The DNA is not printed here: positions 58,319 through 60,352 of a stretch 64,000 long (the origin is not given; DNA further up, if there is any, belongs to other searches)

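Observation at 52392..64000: Aryl-polyene (APE)-type lipid-pigment biosynthesis and export cluster, truncated by the window edge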

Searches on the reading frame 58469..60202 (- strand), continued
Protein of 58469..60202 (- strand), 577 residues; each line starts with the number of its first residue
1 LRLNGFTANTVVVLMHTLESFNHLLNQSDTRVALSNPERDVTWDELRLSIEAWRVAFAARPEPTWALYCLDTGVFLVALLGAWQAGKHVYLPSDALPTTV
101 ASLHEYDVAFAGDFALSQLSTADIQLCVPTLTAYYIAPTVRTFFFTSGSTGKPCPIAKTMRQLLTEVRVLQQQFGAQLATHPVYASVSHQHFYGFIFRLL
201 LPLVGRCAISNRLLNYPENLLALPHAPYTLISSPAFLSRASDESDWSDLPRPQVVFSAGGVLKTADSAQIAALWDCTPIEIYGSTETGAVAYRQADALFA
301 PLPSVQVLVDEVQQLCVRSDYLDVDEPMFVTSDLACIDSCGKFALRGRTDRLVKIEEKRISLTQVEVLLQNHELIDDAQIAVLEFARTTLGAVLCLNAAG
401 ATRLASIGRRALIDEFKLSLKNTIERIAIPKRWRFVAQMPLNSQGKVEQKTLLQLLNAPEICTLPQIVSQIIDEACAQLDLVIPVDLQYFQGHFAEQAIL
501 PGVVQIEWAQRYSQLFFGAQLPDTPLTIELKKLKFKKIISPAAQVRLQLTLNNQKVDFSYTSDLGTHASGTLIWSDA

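Call 41: find_homologous_proteins(query=window:58469-60160:-, max_evalue=1e-20)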
Query window:58469-60160:- (563 aa): 2109 proteins with E <= 1e-20 among 8000 candidates; the best 120 are listed.
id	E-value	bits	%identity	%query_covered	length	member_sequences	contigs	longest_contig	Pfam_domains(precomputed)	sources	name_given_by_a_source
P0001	0.0e+0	1204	95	100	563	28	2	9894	PF22818.3,PF07977.20,PF00501.35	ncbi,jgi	jgi:acyl-CoA synthetase (AMP-forming)/AMP-acid ligase II/3-hydroxymyristoyl/3-hydroxydecanoyl-(acyl 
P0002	1.0e-162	561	51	100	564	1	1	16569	PF22818.3,PF07977.20,PF00501.35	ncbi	ncbi:MAG: AMP-binding protein [Formosimonas sp.]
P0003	1.4e-150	521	48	100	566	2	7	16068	PF22818.3,PF00501.35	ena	-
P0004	1.8e-125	438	44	96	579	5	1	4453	PF22818.3,PF00501.35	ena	-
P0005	7.9e-125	436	44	97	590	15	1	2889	PF22818.3,PF00501.35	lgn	-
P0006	2.2e-123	431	43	98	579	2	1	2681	PF22818.3,PF07977.20,PF00501.35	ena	-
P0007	4.2e-120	420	44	95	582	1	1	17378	PF22818.3,PF07977.20,PF00501.35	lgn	-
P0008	4.9e-120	420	43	95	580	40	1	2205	PF22818.3,PF07977.20,PF00501.35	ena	-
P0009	1.4e-119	418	43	95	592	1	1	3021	PF22818.3,PF00501.35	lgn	-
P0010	2.0e-114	401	39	99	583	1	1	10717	PF22818.3,PF00501.35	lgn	-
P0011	2.9e-113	397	41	95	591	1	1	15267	PF22818.3,PF00501.35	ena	-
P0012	1.4e-111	392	42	96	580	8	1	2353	PF22818.3,PF07977.20,PF00501.35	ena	-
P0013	1.6e-111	392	41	95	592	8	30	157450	PF22818.3,PF00501.35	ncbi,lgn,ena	ncbi:MAG: AMP-binding protein [Formosimonas sp.]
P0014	3.0e-107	378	39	95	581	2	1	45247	PF22818.3,PF00501.35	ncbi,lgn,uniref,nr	ncbi:AMP-binding enzyme [Hydromonas duriensis]|uniref:AMP-binding enzyme n=2 Tax=Hydromonas duriensi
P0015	2.5e-104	368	39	98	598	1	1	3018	PF22818.3,PF07977.20,PF00501.35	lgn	-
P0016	2.6e-104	368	39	98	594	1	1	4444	PF22818.3,PF07977.20,PF00501.35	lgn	-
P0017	3.5e-101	358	39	98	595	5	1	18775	PF22818.3,PF07977.20,PF00501.35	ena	-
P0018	9.8e-101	356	38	94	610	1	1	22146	PF22818.3,PF00501.35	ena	-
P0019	6.8e-99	350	41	92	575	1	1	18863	PF22818.3,PF00501.35,PF13193.13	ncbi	-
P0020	2.2e-97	345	38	93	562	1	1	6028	PF22818.3,PF00501.35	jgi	jgi:acyl-CoA synthetase (AMP-forming)/AMP-acid ligase II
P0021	2.5e-97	345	37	95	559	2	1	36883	PF22818.3,PF00501.35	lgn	-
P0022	7.6e-97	343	38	98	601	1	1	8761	PF22818.3,PF07977.20,PF00501.35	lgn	-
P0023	1.3e-94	336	40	98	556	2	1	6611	PF22818.3,PF00501.35,PF13193.13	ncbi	-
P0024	3.1e-94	335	38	97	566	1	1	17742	PF22818.3,PF00501.35,PF13193.13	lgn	-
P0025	4.7e-94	334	41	92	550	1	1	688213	PF22818.3,PF00501.35,PF13193.13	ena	-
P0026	4.7e-94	334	37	100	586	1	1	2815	PF22818.3,PF00501.35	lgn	-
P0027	1.2e-93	333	38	95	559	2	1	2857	PF22818.3,PF00501.35,PF13193.13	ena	-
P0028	1.4e-93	333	39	96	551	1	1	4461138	PF22818.3,PF07977.20,PF00501.35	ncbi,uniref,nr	ncbi:acyl-CoA synthetase family protein [Pseudomonas sp. LS44]|uniref:acyl-CoA synthetase family pro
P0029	1.6e-93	332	38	99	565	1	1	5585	PF22818.3,PF00501.35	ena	-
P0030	2.0e-93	332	40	94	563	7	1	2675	PF22818.3,PF00501.35,PF13193.13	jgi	-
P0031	2.3e-93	332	38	95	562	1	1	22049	PF22818.3,PF00501.35,PF13193.13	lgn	-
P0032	2.4e-93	332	38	92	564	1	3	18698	PF22818.3,PF00501.35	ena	-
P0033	2.6e-93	332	38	99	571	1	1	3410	PF22818.3,PF00501.35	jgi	jgi:acyl-CoA synthetase (AMP-forming)/AMP-acid ligase II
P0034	3.3e-93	331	38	95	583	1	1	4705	PF22818.3,PF07977.20,PF00501.35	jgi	jgi:acyl-coenzyme A synthetase/AMP-(fatty) acid ligase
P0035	4.2e-93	331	40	94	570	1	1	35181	PF22818.3,PF00501.35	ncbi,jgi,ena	ncbi:MAG TPA: AMP-binding protein [Telluria sp.]|jgi:acyl-CoA synthetase (AMP-forming)/AMP-acid liga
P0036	1.1e-92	329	38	97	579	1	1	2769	PF22818.3,PF00501.35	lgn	-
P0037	1.2e-92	329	40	94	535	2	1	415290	PF22818.3,PF00501.35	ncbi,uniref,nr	ncbi:AMP-binding protein [Rhodoferax sp.]|uniref:AMP-binding protein n=1 Tax=Rhodoferax sp. TaxID=50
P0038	1.8e-92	329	37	94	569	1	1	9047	PF22818.3,PF00501.35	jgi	jgi:3-hydroxymyristoyl/3-hydroxydecanoyl-(acyl carrier protein) dehydratase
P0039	2.0e-92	329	39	97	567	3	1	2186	PF22818.3,PF00501.35,PF13193.13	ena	-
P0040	2.2e-92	329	37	96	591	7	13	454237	PF22818.3,PF00501.35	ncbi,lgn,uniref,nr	ncbi:AMP-binding protein [Collimonas pratensis]|uniref:AMP-binding protein n=1 Tax=Collimonas praten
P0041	3.2e-92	328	38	99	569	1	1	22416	PF22818.3,PF00501.35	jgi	jgi:acyl-coenzyme A synthetase/AMP-(fatty) acid ligase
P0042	3.5e-92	328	39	95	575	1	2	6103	PF22818.3,PF07977.20,PF00501.35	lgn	-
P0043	3.6e-92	328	39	93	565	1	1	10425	PF22818.3,PF07977.20,PF00501.35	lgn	-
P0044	4.0e-92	328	40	94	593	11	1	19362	PF22818.3,PF07977.20,PF00501.35,PF13193.13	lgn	-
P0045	4.1e-92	328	36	96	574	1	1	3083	PF22818.3,PF00501.35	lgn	-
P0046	5.0e-92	327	38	91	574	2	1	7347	PF22818.3,PF00501.35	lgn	-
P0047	7.6e-92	327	38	93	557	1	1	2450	PF22818.3,PF00501.35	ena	-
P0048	9.3e-92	326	38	94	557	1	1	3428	PF22818.3,PF00501.35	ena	-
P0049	1.0e-91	326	39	95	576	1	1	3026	PF22818.3,PF00501.35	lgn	-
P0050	2.3e-91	325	38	98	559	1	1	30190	PF22818.3,PF00501.35,PF13193.13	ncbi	-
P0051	2.5e-91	325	42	90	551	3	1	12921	PF22818.3,PF00501.35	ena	-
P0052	4.7e-91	324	41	94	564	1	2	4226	PF22818.3,PF00501.35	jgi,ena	-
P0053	6.4e-91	324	38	94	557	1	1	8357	PF22818.3,PF00501.35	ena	-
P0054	7.4e-91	323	38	94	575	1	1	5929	PF22818.3,PF00501.35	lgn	-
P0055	8.1e-91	323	38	94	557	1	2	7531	PF22818.3,PF00501.35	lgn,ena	-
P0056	1.2e-90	323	40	95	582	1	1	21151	PF22818.3,PF00501.35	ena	-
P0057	1.5e-90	322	38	93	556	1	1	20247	PF22818.3,PF00501.35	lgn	-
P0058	1.6e-90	322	38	96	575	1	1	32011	PF22818.3,PF00501.35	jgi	jgi:acyl-CoA synthetase (AMP-forming)/AMP-acid ligase II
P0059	1.7e-90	322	39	99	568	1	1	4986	PF22818.3,PF00501.35,PF13193.13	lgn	-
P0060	1.7e-90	322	38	94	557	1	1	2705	PF22818.3,PF00501.35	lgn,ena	-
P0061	1.8e-90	322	38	90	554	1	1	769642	PF22818.3,PF07977.20,PF00501.35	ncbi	ncbi:AMP-binding protein [Pseudomonas sp. SH1-B]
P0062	3.5e-90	321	36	94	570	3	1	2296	PF22818.3,PF00501.35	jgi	jgi:acyl-coenzyme A synthetase/AMP-(fatty) acid ligase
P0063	3.6e-90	321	38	94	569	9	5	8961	PF22818.3,PF07977.20,PF00501.35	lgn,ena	-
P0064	3.9e-90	321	38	95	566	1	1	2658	PF22818.3,PF00501.35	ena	-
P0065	5.3e-90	321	38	96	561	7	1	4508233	PF22818.3,PF00501.35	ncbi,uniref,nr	ncbi:AMP-binding protein [Silvimonas soli]|uniref:ApeI family dehydratase n=1 Tax=Silvimonas soli Ta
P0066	5.3e-90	321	39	93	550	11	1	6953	PF22818.3,PF00501.35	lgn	-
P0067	6.9e-90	320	38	94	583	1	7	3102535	PF22818.3,PF00501.35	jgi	jgi:acyl-coenzyme A synthetase/AMP-(fatty) acid ligase/3-hydroxymyristoyl/3-hydroxydecanoyl-(acyl ca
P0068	1.0e-89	320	39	95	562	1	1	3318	PF22818.3,PF07977.20,PF00501.35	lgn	-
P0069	1.4e-89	319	38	94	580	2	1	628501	PF22818.3,PF00501.35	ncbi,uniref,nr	ncbi:AMP-binding protein [Duganella sp. FT80W]|uniref:AMP-binding protein n=1 Tax=Duganella guangzho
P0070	1.6e-89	319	39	90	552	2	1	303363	PF22818.3,PF00501.35,PF13193.13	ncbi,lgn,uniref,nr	ncbi:Acyl-coenzyme A synthetase/AMP-(fatty) acid ligase [Andreprevotia lacus DSM 23236]|uniref:Acyl-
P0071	1.7e-89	319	36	95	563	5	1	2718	PF22818.3,PF00501.35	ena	-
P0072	1.8e-89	319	39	94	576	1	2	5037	PF22818.3,PF00501.35,PF13193.13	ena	-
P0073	2.1e-89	319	37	99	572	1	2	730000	PF22818.3,PF00501.35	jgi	-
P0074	2.4e-89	319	37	94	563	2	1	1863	PF22818.3,PF00501.35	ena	-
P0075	3.0e-89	318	36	94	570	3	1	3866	PF22818.3,PF00501.35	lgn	-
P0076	3.3e-89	318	39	94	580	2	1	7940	PF22818.3,PF00501.35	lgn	-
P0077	3.4e-89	318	39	95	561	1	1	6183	PF22818.3,PF00501.35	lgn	-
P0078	3.7e-89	318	37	94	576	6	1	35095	PF22818.3,PF00501.35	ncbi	-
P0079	4.0e-89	318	35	95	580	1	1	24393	PF22818.3,PF00501.35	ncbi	ncbi:MAG: AMP-binding protein [Cellvibrionaceae bacterium]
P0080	4.1e-89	318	38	93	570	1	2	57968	PF22818.3,PF07977.20,PF00501.35,PF13193.13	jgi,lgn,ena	-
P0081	5.9e-89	317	38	91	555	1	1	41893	PF22818.3,PF00501.35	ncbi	-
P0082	6.1e-89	317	40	90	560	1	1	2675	PF22818.3,PF00501.35,PF13193.13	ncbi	-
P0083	6.1e-89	317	37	91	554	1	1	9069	PF22818.3,PF07977.20,PF00501.35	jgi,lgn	-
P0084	7.5e-89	317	38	99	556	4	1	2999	PF22818.3,PF00501.35,PF13193.13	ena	-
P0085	7.7e-89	317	35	94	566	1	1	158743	PF22818.3,PF00501.35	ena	-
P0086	7.9e-89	317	37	95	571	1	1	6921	PF22818.3,PF00501.35,PF13193.13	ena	-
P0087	8.7e-89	317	37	97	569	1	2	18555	PF22818.3,PF00501.35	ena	-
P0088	8.7e-89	317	40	91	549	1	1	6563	PF22818.3,PF00501.35,PF13193.13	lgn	-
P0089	9.2e-89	317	36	92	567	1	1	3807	PF22818.3,PF07977.20,PF00501.35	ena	-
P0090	1.3e-88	316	37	95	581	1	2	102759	PF22818.3,PF07977.20,PF00501.35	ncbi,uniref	ncbi:ApeI family dehydratase [Gilvimarinus sp. F26214L]|uniref:ApeI family dehydratase n=1 Tax=Gilvi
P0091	1.5e-88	316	37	98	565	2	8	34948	PF22818.3,PF07977.20,PF00501.35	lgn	-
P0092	2.2e-88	315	38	91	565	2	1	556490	PF22818.3,PF07977.20,PF00501.35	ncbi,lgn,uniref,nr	ncbi:acyl-CoA synthetase family protein [Pseudomonas sp. 5P_3.1_Bac2]|uniref:acyl-CoA synthetase fam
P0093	2.3e-88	315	38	94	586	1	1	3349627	PF22818.3,PF00501.35,PF13193.13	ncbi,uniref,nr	ncbi:AMP-binding protein [Noviherbaspirillum saxi]|uniref:AMP-binding protein n=1 Tax=Noviherbaspiri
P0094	2.3e-88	315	38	93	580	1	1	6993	PF22818.3,PF00501.35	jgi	jgi:acyl-coenzyme A synthetase/AMP-(fatty) acid ligase/3-hydroxymyristoyl/3-hydroxydecanoyl-(acyl ca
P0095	2.3e-88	315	38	93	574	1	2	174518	PF22818.3,PF00501.35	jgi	jgi:acyl-coenzyme A synthetase/AMP-(fatty) acid ligase/3-hydroxymyristoyl/3-hydroxydecanoyl-(acyl ca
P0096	2.3e-88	315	39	97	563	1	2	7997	PF22818.3,PF00501.35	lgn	-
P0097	2.3e-88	315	36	94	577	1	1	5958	PF22818.3,PF07977.20,PF00501.35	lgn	-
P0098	2.4e-88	315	39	90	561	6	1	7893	PF22818.3,PF00501.35,PF13193.13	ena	-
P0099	2.8e-88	315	38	93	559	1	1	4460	PF22818.3,PF00501.35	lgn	-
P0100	3.2e-88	315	36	94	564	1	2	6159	PF22818.3,PF00501.35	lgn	-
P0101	3.2e-88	315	37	94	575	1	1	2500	PF22818.3,PF00501.35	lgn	-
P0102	3.4e-88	315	39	93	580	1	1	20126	PF22818.3,PF00501.35,PF13193.13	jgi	jgi:acyl-coenzyme A synthetase/AMP-(fatty) acid ligase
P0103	3.5e-88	315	38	92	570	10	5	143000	PF22818.3,PF00501.35,PF13193.13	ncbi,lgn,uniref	ncbi:AMP-binding protein [Cupriavidus sp. YAF13]|uniref:AMP-binding protein n=1 Tax=Cupriavidus sp. 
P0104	3.7e-88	315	37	97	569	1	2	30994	PF22818.3,PF00501.35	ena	-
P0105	3.9e-88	315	35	94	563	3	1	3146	PF22818.3,PF00501.35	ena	-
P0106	4.0e-88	315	35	94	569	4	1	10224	PF22818.3,PF00501.35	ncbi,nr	ncbi:MAG: AMP-binding protein [Methylobacter sp.]|nr:AMP-binding protein [Methylobacter sp.]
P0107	4.3e-88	314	36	99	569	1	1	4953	PF22818.3,PF00501.35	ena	-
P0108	5.8e-88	314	36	93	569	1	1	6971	PF22818.3,PF00501.35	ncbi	-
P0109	6.7e-88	314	37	94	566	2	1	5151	PF22818.3,PF00501.35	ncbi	ncbi:MAG: AMP-binding protein [Methylobacter sp.]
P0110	7.6e-88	314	35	94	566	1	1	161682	PF22818.3,PF00501.35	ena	-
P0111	8.1e-88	313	37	98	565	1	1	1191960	PF22818.3,PF00501.35,PF13193.13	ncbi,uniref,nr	ncbi:AMP-binding protein [Telluria aromaticivorans]|uniref:AMP-binding protein n=1 Tax=Telluria arom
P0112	8.2e-88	313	37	95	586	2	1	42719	PF22818.3,PF07977.20,PF00501.35,PF13193.13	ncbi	-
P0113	8.6e-88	313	37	95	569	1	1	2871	PF22818.3,PF00501.35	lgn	-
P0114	1.1e-87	313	39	90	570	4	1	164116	PF22818.3,PF00501.35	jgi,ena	-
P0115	1.1e-87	313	40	90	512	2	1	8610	PF22818.3,PF00501.35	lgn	-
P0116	1.2e-87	313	36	93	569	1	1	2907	PF22818.3,PF00501.35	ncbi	-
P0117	1.2e-87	313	36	97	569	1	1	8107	PF22818.3,PF00501.35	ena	-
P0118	1.3e-87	313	36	96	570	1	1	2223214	PF22818.3,PF07977.20,PF00501.35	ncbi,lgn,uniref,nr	ncbi:AMP-binding protein [Massilia sp. CF038]|uniref:AMP-binding protein n=1 Tax=Massilia sp. CF038 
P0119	1.6e-87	312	36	94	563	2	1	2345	PF22818.3,PF00501.35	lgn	-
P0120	1.7e-87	312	37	87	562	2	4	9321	PF22818.3,PF07977.20,PF00501.35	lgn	-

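Call 43: find_encoding_contigs(protein=P0014, flank=10000, max_places=1)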
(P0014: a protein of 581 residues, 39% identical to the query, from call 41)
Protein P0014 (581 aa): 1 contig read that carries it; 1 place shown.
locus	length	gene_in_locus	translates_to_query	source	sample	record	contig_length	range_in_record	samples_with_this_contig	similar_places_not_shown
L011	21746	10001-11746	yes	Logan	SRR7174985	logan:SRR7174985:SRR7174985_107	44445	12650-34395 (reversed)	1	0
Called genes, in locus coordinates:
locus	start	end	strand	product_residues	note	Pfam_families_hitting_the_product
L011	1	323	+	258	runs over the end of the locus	PF00970:FAD_binding_6 (weak), PF00175:NAD_binding_1 (weak)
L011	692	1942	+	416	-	PF01266:DAO (faint), PF01494:FAD_binding_3, PF04820:Trp_halogenase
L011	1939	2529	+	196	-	PF11659:DUF3261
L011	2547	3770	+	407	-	PF00109:ketoacyl-synt, PF02801:Ketoacyl-synt_C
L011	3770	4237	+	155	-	PF22817:ApeP-like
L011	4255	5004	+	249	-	PF23441:SDR, PF00106:adh_short, PF08659:KR, PF13561:adh_short_C2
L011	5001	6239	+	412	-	PF00109:ketoacyl-synt, PF02801:Ketoacyl-synt_C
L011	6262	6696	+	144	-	-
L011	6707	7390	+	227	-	PF01648:ACPS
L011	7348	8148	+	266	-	PF13723:Ketoacyl-synt_2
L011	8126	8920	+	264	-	PF01553:Acyltransferase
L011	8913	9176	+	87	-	PF00550:PP-binding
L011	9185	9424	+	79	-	PF00550:PP-binding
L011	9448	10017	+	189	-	-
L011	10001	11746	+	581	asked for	PF00501:AMP-binding, PF22818:ApeI-like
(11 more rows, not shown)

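Call 44: find_encoding_contigs(protein=P0040, flank=10000, max_places=1)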
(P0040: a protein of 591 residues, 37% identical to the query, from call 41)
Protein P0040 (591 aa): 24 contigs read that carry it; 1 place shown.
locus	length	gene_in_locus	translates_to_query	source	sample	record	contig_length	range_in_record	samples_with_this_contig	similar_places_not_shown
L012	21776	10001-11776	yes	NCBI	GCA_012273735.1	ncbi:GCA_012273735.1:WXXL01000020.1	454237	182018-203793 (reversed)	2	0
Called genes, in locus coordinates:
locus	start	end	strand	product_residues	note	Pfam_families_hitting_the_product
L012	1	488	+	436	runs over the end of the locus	PF08245:Mur_ligase_M, PF02875:Mur_ligase_C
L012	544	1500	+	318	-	-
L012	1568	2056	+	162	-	PF02674:Colicin_V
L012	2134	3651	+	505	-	PF13522:GATase_6, PF13537:GATase_7, PF00156:Pribosyltran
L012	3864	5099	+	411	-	PF01053:Cys_Met_Meta_PP, PF06838:Met_gamma_lyase (weak), PF01041:DegT_DnrJ_EryC1 (weak), PF01212:Beta_elim_lyase (faint), PF00266:Aminotran_5 (weak), PF00155:Aminotran_1_2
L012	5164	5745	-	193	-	PF18306:LDcluster4, PF03641:Lysine_decarbox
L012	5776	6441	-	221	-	PF00440:TetR_N, PF13972:TetR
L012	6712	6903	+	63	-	PF06945:DUF1289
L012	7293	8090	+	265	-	PF13723:Ketoacyl-synt_2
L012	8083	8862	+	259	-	PF01553:Acyltransferase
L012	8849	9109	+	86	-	PF00550:PP-binding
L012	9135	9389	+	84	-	PF00550:PP-binding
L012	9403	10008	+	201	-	-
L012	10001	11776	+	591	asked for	PF00501:AMP-binding, PF22818:ApeI-like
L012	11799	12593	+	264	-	PF00535:Glycos_transf_2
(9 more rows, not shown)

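Call 45: find_encoding_contigs(protein=P0002, flank=10000, max_places=1)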
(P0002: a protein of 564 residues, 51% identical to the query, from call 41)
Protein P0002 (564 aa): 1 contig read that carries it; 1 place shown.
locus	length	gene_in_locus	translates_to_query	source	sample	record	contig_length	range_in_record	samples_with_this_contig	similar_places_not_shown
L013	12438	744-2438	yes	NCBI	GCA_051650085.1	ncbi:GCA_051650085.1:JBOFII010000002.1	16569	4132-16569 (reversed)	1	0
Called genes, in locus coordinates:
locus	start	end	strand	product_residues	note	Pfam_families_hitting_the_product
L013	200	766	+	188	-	-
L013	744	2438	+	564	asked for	PF00501:AMP-binding, PF22818:ApeI-like, PF07977:FabA (weak)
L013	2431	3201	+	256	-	PF00535:Glycos_transf_2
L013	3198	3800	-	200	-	PF19574:LolA_3 (weak), PF03548:LolA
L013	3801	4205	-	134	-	PF13279:4HBT_2, PF03061:4HBT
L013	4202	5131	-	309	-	PF03279:Lip_A_acyltrans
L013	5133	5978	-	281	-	PF02673:BacA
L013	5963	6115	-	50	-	-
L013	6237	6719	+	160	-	PF00254:FKBP_C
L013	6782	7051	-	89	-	-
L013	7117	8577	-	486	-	PF03448:MgtE_N, PF00571:CBS, PF01769:MgtE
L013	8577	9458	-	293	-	PF00892:EamA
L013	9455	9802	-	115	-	PF00903:Glyoxalase, PF18029:Glyoxalase_6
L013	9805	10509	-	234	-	PF00912:Transgly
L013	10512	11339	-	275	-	PF08501:Shikimate_dh_N, PF01488:Shikimate_DH (weak), PF18317:SDH_C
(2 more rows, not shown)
